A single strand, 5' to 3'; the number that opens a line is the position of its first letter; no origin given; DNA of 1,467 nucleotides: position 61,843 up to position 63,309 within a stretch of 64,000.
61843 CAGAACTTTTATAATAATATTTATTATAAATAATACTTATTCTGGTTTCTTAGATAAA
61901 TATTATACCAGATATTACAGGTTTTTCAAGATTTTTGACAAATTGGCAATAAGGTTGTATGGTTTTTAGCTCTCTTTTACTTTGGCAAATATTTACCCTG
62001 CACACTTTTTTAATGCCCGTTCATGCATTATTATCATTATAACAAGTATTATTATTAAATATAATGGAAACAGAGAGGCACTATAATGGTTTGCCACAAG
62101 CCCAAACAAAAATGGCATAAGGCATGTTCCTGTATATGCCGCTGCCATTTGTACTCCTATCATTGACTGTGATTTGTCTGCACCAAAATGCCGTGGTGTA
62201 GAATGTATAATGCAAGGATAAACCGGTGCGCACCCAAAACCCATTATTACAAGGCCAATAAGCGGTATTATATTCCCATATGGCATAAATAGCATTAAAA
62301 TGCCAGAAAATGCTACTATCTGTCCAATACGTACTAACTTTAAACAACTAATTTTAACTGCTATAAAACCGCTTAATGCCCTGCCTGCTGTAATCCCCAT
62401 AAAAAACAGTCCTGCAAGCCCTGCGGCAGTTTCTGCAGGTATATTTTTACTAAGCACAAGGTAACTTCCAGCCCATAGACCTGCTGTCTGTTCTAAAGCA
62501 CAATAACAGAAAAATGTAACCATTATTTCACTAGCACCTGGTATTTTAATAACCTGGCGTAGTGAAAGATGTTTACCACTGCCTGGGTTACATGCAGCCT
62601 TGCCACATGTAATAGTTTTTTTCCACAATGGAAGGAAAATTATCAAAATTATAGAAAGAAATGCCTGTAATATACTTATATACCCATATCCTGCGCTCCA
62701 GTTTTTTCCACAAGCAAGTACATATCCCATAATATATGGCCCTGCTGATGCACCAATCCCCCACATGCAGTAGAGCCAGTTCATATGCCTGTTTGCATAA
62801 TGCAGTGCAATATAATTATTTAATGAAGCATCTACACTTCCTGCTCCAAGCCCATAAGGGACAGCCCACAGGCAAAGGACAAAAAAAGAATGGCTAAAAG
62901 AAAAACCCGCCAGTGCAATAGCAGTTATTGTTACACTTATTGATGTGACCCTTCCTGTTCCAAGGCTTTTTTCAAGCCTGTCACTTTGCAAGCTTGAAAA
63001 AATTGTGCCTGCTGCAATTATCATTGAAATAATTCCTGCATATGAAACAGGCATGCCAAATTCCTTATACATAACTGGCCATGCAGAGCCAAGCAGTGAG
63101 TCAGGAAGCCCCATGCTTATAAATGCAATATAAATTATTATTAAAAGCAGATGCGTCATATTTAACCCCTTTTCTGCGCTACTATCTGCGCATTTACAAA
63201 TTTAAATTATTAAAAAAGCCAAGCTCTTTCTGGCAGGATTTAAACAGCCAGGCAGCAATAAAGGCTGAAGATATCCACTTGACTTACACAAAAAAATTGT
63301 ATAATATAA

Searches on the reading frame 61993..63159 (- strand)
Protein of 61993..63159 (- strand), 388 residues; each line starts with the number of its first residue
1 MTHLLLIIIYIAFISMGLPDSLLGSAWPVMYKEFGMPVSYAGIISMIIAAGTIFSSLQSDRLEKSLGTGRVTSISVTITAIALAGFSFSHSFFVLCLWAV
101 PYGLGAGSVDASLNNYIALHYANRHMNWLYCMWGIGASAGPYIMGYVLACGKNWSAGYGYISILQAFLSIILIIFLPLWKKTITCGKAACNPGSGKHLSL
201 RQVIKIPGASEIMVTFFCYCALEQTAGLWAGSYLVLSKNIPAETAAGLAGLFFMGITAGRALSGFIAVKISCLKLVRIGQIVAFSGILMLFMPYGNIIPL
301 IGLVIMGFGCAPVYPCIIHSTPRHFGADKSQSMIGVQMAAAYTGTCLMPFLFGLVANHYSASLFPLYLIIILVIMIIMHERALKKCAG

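Call 69: find_encoding_contigs(protein=window:61993-63159:-, flank=10000, max_places=2)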
Protein window:61993-63159:- (388 aa): 20 contigs read that carry it; 2 places shown.
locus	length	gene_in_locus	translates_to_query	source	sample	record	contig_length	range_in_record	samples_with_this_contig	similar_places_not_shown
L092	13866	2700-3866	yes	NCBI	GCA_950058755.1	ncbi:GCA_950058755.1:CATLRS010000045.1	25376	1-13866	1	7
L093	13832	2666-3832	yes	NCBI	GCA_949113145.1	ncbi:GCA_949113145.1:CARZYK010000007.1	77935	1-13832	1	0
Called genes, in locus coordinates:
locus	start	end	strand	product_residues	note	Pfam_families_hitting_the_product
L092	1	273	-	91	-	?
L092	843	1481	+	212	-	PF14199:DUF4317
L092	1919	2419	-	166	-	PF01243:PNPOx_N, PF12900:Pyridox_ox_2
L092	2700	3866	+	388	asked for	PF07690:MFS_1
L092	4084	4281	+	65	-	PF08984:DUF1858, PF04405:ScdA_N (faint)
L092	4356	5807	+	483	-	PF17767:NAPRTase_N, PF04095:NAPRTase, PF17956:NAPRTase_C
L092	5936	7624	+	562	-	-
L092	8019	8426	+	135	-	-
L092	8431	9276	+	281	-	PF18937:DUF5685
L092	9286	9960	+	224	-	PF00226:DnaJ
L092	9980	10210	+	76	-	-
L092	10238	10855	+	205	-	-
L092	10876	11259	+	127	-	PF22636:FlK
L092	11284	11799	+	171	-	PF00160:Pro_isomerase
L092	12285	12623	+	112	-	-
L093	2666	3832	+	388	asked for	PF07690:MFS_1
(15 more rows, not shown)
